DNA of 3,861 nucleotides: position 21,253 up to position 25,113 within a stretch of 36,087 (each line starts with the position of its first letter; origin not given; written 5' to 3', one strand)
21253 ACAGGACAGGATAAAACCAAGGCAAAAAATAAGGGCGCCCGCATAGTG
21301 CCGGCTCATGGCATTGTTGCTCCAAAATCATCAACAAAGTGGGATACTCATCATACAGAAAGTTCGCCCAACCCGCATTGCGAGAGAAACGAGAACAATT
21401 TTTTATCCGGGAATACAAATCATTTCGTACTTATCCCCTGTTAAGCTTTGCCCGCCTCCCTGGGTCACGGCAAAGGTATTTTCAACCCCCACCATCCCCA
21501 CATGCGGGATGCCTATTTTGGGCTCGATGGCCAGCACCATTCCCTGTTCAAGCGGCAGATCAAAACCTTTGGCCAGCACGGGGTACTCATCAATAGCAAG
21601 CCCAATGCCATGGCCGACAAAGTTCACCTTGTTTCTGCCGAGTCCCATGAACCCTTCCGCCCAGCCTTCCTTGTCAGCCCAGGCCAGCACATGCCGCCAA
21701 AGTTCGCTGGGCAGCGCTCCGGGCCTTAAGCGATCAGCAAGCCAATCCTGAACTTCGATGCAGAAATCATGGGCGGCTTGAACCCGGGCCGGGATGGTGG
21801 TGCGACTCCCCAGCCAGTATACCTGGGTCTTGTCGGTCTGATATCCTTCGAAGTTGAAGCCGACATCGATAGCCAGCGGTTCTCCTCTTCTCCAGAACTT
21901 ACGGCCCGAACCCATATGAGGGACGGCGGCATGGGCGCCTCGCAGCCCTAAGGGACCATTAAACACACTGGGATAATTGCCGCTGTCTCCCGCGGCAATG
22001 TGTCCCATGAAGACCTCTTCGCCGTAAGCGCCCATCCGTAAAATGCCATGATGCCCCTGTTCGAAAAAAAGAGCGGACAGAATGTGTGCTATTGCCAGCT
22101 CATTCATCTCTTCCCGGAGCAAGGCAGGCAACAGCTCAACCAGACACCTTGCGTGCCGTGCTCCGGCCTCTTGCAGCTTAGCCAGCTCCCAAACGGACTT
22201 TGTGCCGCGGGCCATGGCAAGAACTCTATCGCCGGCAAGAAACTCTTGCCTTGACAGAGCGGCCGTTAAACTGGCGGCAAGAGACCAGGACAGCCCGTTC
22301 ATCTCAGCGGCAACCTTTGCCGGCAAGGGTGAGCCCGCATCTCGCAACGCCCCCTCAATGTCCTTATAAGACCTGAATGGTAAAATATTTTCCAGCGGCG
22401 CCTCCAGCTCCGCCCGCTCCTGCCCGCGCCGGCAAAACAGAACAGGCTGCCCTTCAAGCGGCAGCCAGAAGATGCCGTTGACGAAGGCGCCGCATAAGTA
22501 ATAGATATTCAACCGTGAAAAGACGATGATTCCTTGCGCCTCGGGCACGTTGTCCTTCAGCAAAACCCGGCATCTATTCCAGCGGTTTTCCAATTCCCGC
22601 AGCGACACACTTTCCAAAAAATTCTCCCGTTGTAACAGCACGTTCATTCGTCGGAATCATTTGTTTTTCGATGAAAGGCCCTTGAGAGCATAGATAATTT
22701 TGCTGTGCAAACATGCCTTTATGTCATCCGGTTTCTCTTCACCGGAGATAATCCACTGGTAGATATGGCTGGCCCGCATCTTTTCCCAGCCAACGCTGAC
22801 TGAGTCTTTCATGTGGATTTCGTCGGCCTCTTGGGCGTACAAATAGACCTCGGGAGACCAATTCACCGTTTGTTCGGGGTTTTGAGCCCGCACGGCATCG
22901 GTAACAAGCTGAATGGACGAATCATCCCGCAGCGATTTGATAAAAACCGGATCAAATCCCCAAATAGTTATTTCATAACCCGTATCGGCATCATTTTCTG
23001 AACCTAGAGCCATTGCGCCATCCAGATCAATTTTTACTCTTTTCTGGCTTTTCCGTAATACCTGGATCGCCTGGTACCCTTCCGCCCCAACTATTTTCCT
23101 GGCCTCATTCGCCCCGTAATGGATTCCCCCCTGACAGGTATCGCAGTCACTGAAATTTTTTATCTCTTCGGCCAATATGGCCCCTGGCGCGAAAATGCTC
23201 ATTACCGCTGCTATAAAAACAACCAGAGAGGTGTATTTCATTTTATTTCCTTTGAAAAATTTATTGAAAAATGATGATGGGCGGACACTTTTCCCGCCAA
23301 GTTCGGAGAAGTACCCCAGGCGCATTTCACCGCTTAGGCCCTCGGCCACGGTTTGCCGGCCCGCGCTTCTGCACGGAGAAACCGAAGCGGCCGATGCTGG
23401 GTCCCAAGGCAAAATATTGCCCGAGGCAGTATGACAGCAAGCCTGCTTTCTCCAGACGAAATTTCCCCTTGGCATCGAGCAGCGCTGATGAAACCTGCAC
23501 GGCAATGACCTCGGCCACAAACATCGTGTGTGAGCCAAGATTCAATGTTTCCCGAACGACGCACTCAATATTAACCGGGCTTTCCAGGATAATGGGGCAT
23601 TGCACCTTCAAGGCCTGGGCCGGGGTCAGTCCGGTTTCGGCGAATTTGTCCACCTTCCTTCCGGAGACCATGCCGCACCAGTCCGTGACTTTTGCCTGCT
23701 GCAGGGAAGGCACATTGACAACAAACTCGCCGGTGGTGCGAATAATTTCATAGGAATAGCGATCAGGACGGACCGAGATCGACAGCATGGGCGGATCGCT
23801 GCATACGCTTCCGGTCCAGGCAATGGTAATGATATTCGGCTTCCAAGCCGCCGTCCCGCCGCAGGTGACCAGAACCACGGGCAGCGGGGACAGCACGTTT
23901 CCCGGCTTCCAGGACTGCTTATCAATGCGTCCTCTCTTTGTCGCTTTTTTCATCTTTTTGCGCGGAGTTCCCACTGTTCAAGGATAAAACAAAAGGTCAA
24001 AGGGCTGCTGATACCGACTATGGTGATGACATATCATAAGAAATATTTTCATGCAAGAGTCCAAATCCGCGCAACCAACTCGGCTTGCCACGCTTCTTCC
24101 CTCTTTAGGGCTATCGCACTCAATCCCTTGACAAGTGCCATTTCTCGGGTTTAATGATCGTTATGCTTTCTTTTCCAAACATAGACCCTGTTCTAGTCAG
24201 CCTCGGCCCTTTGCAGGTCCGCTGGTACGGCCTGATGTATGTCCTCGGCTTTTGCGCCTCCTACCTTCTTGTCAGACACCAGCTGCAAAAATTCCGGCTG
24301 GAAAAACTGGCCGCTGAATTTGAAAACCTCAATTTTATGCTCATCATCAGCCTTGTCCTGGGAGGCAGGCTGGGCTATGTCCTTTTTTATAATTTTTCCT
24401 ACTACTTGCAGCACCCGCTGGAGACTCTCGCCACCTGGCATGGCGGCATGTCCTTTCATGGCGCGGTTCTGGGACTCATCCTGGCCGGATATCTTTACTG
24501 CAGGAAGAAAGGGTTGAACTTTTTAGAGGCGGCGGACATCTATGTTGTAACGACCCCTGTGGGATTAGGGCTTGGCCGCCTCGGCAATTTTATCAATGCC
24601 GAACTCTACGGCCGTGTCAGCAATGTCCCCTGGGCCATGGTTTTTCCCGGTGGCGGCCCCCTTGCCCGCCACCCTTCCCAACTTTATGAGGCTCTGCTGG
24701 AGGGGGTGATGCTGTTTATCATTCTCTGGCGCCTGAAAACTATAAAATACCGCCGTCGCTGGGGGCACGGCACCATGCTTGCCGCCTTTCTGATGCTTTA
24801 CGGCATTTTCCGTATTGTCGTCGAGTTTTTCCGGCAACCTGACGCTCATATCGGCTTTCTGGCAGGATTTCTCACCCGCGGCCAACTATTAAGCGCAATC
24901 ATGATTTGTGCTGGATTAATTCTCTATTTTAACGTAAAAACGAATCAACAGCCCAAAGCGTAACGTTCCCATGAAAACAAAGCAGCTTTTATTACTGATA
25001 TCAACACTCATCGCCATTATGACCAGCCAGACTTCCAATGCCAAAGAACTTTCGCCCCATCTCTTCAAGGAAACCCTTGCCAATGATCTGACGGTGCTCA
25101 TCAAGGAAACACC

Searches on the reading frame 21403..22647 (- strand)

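Call 58: search_protein_families(library=pfam, proteins=[window:21403-22647:-], max_evalue=0.0001)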
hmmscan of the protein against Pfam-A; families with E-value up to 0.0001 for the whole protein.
window:21403-22647:- (414 aa): 2 families
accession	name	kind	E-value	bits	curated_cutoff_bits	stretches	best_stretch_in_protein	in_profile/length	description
PF00557.29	Peptidase_M24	-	7.2e-36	124.3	23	1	157-396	2-208/208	Metallopeptidase family M24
PF01321.24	Creatinase_N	-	9.5e-15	55.7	22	1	22-147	1-126/128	Creatinase/Prolidase N-terminal domain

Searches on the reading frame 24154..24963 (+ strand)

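Call 58: search_protein_families(library=pfam, proteins=[window:24154-24963:+], max_evalue=0.0001)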
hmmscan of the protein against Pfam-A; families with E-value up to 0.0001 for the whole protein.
window:24154-24963:+ (269 aa): 1 family
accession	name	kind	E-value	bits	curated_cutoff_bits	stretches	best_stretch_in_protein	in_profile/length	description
PF01790.23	LGT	-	1.7e-77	260.4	24.9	1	12-259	1-239/240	Prolipoprotein diacylglyceryl transferase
